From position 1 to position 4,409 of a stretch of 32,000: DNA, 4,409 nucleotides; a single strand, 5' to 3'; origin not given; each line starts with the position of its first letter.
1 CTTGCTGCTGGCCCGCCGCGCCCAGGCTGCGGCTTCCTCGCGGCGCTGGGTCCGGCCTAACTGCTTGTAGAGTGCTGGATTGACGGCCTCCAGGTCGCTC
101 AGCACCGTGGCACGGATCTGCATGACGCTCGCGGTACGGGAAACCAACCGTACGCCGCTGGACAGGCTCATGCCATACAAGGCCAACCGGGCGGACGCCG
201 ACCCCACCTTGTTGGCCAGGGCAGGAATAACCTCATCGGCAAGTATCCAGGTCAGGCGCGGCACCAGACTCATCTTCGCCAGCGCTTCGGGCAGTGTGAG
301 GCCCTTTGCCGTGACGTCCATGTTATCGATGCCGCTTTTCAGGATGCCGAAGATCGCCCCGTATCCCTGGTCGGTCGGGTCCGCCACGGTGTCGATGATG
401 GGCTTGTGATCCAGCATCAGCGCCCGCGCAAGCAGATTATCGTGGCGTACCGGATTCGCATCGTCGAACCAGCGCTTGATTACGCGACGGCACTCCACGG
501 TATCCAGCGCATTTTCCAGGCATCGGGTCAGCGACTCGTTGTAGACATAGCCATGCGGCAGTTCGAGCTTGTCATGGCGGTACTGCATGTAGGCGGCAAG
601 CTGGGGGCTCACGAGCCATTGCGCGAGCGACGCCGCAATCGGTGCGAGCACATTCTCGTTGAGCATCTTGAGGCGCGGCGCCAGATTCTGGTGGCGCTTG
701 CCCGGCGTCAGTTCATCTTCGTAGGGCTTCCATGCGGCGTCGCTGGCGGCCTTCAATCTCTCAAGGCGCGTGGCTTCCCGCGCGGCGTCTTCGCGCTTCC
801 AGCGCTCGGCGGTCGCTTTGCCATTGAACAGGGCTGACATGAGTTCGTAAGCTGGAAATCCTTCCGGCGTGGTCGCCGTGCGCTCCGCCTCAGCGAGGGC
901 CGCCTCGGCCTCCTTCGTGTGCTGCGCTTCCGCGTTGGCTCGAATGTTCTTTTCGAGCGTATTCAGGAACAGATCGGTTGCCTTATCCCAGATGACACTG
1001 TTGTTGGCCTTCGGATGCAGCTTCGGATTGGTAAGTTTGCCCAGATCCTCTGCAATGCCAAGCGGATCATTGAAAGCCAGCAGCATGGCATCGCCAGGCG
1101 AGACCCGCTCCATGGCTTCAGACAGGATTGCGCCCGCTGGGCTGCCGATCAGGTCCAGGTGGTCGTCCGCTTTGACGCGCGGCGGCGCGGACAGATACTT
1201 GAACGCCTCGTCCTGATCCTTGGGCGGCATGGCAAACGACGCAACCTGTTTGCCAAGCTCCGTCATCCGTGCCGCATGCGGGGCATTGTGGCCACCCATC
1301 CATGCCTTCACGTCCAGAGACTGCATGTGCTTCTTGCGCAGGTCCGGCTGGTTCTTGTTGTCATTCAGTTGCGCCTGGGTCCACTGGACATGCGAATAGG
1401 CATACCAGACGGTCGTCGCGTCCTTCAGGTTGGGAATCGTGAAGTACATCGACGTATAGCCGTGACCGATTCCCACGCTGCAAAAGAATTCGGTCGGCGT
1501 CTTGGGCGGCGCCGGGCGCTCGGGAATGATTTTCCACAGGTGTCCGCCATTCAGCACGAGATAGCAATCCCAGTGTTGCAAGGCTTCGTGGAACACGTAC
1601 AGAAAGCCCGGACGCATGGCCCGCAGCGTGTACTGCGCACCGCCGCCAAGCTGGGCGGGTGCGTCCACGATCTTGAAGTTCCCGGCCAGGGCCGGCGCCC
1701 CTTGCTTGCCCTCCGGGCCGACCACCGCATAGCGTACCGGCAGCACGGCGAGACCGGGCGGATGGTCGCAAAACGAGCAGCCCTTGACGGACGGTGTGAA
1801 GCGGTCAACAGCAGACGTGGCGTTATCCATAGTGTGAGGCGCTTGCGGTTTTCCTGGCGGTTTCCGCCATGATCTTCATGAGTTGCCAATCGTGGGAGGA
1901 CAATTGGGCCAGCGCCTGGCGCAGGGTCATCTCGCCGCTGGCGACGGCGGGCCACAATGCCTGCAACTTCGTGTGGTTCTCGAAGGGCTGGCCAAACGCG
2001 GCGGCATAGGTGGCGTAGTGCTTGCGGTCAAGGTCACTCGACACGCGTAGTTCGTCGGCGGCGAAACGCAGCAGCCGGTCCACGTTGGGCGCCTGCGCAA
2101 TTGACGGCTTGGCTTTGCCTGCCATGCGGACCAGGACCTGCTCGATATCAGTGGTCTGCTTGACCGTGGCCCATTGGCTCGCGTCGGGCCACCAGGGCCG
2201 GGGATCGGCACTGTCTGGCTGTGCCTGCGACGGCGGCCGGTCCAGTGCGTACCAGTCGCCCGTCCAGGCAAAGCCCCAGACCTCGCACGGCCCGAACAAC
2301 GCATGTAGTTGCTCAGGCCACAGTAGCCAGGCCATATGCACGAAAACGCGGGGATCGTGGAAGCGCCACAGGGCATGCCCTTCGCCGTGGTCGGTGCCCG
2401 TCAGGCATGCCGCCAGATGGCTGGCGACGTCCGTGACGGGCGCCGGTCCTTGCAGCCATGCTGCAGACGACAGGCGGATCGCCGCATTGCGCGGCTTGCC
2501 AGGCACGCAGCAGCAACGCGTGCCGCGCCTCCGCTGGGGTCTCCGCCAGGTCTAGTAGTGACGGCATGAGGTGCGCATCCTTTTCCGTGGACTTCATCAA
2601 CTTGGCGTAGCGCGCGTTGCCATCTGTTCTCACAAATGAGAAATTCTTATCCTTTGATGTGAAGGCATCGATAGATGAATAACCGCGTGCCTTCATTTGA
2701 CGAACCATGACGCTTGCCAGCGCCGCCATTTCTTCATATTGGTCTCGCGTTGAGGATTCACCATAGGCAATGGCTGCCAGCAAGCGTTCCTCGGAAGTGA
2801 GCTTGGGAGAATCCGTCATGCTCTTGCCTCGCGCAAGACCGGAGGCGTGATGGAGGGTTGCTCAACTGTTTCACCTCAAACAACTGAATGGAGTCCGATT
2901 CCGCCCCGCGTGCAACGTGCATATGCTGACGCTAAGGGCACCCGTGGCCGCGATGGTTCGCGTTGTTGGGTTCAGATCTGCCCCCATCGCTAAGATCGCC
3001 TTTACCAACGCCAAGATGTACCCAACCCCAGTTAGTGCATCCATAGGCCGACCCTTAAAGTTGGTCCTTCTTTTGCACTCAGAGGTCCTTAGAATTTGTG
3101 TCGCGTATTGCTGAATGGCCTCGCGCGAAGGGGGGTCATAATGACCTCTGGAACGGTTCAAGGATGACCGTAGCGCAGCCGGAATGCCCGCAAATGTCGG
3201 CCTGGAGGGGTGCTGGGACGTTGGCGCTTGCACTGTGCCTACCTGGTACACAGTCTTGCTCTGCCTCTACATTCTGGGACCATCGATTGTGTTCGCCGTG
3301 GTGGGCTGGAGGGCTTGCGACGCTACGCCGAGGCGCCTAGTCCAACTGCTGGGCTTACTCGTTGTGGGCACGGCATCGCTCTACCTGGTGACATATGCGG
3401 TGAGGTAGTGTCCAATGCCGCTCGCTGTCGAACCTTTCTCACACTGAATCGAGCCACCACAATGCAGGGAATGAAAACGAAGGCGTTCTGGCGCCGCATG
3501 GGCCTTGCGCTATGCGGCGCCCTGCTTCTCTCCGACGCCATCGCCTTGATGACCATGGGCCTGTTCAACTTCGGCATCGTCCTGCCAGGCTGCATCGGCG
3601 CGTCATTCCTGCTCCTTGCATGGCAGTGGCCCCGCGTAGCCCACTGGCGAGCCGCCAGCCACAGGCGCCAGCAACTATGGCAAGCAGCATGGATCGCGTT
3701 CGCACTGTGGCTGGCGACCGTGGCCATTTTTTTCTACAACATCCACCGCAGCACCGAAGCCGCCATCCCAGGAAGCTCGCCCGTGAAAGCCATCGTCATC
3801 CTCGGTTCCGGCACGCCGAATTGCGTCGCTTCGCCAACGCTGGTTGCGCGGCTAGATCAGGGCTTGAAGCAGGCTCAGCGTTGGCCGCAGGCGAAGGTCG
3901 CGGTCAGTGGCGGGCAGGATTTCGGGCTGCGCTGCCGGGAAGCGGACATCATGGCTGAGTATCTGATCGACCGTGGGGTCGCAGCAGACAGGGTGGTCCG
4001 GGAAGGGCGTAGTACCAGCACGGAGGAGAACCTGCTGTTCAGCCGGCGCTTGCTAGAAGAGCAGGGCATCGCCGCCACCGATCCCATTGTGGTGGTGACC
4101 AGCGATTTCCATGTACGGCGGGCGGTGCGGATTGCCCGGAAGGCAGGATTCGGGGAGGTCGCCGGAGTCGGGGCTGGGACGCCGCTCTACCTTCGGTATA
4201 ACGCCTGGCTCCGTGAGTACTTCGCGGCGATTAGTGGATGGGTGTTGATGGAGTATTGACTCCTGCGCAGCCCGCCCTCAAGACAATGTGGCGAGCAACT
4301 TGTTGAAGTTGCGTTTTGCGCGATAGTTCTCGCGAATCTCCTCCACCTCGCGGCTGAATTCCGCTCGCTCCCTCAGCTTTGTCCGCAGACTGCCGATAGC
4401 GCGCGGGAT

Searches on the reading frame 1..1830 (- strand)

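Call 27: search_protein_families(library=pfam, proteins=[window:1-1830:-], max_evalue=0.001)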
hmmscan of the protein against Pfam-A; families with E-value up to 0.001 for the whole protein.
window:1-1830:- (610 aa): 1 family
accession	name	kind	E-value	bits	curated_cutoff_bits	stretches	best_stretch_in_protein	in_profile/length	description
PF20249.3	VasX_N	-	4.6e-41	140.9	27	1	18-179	1-156/156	VasX toxin N-terminal region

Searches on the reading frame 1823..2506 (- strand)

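Call 27: search_protein_families(library=pfam, proteins=[window:1823-2506:-], max_evalue=0.001)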
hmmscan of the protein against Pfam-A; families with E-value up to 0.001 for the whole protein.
window:1823-2506:- (227 aa): 1 family
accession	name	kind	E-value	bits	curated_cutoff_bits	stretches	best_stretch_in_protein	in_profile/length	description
PF13503.11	DUF4123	-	4.5e-05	24.1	25.8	1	15-68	64-118/119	Domain of unknown function (DUF4123)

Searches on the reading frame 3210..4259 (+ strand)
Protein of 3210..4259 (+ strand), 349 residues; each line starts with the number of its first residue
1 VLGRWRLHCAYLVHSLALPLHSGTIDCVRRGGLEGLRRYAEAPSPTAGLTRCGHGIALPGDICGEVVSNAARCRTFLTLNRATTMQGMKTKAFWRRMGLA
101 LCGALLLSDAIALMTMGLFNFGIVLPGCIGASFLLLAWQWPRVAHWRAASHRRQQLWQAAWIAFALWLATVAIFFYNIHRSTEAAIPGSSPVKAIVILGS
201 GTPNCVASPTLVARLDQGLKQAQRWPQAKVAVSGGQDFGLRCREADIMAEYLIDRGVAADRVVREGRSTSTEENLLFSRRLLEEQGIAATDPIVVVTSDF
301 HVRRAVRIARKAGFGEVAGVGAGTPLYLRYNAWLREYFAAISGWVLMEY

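Call 27: search_protein_families(library=pfam, proteins=[window:3210-4259:+], max_evalue=0.001)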
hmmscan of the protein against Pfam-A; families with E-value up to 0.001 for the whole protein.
window:3210-4259:+ (349 aa): 1 family
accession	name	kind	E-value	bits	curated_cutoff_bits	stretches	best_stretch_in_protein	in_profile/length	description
PF02698.23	DUF218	-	3e-28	98.8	27.6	1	194-338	2-132/133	DUF218 domain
